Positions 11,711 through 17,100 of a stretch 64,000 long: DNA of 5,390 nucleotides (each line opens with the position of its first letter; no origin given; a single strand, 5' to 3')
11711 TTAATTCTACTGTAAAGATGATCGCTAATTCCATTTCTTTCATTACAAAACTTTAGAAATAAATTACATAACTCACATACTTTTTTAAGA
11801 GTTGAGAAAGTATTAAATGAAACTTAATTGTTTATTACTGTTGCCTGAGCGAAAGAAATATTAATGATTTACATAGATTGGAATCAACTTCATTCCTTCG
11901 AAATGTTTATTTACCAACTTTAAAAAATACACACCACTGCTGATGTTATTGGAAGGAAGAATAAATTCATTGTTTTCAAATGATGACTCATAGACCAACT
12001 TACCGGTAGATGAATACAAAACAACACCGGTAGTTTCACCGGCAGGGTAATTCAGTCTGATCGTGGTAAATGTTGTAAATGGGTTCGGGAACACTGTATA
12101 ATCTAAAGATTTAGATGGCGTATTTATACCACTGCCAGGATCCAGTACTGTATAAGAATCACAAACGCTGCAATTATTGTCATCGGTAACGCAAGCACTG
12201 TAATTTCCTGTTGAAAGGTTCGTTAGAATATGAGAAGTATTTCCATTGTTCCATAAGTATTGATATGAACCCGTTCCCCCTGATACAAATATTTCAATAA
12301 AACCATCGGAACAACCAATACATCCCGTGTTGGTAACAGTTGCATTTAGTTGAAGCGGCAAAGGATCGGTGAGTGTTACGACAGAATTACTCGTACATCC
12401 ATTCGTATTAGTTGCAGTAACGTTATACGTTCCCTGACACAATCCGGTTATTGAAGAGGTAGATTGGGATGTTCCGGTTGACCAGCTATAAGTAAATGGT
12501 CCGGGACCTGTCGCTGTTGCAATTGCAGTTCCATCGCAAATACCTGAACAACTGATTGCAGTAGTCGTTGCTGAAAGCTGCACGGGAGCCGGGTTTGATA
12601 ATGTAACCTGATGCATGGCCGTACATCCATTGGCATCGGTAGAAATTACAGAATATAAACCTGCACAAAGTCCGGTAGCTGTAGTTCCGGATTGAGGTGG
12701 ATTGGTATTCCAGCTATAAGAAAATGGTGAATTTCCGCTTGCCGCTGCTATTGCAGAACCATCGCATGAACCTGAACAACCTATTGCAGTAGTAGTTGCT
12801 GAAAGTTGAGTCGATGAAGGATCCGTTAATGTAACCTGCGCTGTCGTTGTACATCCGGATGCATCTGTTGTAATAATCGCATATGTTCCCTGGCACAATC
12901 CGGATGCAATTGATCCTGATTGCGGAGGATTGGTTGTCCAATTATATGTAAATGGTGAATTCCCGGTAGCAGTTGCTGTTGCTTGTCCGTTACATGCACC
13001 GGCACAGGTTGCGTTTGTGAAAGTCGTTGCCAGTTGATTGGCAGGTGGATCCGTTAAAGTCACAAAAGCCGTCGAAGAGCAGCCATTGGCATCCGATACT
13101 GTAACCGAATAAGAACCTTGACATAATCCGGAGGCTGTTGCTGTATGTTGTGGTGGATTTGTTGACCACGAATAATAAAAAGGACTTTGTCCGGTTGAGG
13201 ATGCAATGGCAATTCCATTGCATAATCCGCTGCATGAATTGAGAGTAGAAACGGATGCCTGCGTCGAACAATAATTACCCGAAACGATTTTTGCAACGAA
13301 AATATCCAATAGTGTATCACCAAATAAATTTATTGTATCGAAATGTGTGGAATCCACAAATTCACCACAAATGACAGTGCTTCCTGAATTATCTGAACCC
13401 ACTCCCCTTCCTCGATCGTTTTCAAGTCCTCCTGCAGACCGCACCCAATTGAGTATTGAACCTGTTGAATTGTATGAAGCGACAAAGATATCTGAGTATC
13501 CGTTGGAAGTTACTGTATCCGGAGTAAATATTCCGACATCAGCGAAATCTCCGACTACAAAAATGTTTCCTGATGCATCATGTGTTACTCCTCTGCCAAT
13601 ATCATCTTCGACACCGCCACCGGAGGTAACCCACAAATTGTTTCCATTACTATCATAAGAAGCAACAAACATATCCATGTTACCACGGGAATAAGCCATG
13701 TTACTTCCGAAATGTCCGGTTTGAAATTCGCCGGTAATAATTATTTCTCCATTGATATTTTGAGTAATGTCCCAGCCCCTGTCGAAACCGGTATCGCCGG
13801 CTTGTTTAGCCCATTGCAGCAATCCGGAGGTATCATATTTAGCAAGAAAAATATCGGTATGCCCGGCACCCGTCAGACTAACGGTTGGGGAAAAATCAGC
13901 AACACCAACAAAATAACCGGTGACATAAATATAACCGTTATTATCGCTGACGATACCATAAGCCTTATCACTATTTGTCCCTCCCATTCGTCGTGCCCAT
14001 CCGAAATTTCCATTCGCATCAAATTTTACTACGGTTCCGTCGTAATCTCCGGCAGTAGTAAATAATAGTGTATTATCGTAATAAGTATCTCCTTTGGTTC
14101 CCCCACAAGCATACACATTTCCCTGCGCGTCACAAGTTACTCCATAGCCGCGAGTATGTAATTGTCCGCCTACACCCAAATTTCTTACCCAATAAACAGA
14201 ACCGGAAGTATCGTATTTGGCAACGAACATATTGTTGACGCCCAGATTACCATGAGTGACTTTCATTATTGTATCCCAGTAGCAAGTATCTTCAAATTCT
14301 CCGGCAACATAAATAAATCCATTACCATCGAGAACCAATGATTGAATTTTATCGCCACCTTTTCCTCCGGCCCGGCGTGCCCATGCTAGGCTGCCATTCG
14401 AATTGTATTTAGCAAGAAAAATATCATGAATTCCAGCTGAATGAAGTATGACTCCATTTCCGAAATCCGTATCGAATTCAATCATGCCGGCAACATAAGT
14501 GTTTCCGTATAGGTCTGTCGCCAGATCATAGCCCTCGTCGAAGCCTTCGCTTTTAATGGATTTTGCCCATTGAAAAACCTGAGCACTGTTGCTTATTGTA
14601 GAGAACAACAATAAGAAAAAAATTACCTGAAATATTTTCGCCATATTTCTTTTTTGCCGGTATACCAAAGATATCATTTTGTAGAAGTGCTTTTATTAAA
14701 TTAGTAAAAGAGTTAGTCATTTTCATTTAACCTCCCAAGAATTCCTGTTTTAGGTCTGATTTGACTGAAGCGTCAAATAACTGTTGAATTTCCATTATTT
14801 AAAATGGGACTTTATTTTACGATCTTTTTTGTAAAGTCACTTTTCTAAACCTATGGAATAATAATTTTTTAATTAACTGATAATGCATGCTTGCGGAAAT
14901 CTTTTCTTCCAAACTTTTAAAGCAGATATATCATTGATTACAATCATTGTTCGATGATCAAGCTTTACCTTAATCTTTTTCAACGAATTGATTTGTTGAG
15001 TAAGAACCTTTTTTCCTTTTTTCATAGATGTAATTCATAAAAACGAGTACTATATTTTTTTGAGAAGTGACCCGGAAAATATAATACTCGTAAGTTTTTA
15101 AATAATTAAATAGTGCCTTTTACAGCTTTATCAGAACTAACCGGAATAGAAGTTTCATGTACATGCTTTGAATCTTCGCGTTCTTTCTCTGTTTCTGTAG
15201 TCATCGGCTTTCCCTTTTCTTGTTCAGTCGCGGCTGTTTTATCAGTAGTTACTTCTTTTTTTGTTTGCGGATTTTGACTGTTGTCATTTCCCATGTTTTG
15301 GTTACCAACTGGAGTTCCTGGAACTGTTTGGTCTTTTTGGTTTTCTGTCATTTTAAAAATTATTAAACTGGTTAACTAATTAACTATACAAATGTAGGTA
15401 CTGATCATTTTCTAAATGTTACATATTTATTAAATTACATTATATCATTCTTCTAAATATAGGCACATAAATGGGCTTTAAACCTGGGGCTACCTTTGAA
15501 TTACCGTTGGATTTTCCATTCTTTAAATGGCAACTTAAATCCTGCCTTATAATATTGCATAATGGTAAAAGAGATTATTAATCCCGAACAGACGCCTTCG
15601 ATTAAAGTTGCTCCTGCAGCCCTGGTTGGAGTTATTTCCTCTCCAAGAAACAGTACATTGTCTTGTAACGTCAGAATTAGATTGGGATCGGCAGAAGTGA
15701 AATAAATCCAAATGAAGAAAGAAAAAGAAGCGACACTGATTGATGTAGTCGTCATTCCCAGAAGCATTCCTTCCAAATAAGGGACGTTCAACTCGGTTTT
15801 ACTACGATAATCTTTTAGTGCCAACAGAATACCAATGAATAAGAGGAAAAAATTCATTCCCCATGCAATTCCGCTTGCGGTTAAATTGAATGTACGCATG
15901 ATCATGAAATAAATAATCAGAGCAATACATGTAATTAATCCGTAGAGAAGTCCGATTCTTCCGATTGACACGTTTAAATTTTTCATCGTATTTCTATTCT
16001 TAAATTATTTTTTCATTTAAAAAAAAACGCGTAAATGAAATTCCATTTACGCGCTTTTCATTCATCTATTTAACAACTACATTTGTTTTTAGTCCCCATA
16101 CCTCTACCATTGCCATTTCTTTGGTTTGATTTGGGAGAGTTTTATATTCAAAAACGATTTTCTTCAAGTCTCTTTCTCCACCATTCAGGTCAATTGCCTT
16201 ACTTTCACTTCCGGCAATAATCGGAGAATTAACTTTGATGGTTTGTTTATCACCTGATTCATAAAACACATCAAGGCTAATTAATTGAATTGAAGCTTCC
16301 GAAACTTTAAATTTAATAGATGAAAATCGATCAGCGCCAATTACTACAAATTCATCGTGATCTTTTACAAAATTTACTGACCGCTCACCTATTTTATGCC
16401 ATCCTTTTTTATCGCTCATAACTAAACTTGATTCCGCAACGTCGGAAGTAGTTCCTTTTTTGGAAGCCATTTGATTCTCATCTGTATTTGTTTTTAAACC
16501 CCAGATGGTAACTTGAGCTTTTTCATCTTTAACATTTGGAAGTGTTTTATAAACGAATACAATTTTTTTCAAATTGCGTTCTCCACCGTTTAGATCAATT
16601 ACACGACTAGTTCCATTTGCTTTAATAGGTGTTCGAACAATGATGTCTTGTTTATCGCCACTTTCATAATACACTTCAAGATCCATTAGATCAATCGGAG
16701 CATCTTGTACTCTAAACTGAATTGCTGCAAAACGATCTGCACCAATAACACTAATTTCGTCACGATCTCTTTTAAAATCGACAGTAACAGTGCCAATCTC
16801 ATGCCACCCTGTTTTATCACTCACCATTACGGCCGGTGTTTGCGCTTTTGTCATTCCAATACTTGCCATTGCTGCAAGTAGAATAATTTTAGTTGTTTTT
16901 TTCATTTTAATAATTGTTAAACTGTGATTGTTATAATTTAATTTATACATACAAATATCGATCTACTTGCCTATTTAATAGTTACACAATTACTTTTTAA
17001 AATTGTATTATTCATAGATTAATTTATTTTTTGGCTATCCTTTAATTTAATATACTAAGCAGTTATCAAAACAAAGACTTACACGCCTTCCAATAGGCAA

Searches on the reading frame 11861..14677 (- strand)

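Call 59: search_protein_families(library=pfam, proteins=[window:11861-14677:-], max_evalue=0.0001)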
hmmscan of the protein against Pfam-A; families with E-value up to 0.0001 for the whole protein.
window:11861-14677:- (938 aa): 3 families
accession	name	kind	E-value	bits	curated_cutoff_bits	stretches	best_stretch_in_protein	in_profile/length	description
PF06739.17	SBBP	-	2e-15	56.9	20.5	1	227-255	2-31/38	Beta-propeller repeat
PF13573.12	SprB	-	6.9e-13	48.4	28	1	779-814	2-37/37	SprB repeat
PF18962.6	Por_Secre_tail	-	4.7e-11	43.3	27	1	862-925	1-66/75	Secretion system C-terminal sorting domain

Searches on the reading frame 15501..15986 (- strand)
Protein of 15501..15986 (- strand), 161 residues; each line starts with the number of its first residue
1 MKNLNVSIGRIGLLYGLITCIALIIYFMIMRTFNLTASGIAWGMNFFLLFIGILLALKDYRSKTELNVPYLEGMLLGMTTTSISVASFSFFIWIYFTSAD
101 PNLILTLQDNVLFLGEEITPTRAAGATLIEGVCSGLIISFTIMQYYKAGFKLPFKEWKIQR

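Call 59: search_protein_families(library=pfam, proteins=[window:15501-15986:-], max_evalue=0.0001)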
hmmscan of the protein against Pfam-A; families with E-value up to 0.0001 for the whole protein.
window:15501-15986:- (161 aa): 1 family
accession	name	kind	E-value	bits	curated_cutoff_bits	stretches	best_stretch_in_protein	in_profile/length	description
PF13858.11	DUF4199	-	2.4e-08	35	32.3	1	15-111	2-104/165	Protein of unknown function (DUF4199)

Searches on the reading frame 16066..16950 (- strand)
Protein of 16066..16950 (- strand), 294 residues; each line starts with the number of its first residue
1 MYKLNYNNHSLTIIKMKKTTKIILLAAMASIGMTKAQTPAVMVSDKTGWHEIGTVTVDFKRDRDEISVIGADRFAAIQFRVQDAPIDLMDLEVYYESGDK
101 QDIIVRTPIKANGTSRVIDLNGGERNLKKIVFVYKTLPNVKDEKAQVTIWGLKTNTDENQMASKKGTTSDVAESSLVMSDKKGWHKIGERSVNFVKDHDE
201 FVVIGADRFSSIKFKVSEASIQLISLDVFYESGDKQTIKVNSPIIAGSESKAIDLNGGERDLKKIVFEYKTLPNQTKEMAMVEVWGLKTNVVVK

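Call 59: search_protein_families(library=pfam, proteins=[window:16066-16950:-], max_evalue=0.0001)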
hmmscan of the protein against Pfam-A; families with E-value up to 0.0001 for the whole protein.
window:16066-16950:- (294 aa): 1 family
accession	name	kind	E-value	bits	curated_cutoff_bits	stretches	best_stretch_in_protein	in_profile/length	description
PF10807.14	DUF2541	-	3.1e-09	37.1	28.2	0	65-151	36-116/116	Domain of unknown function (DUF2541)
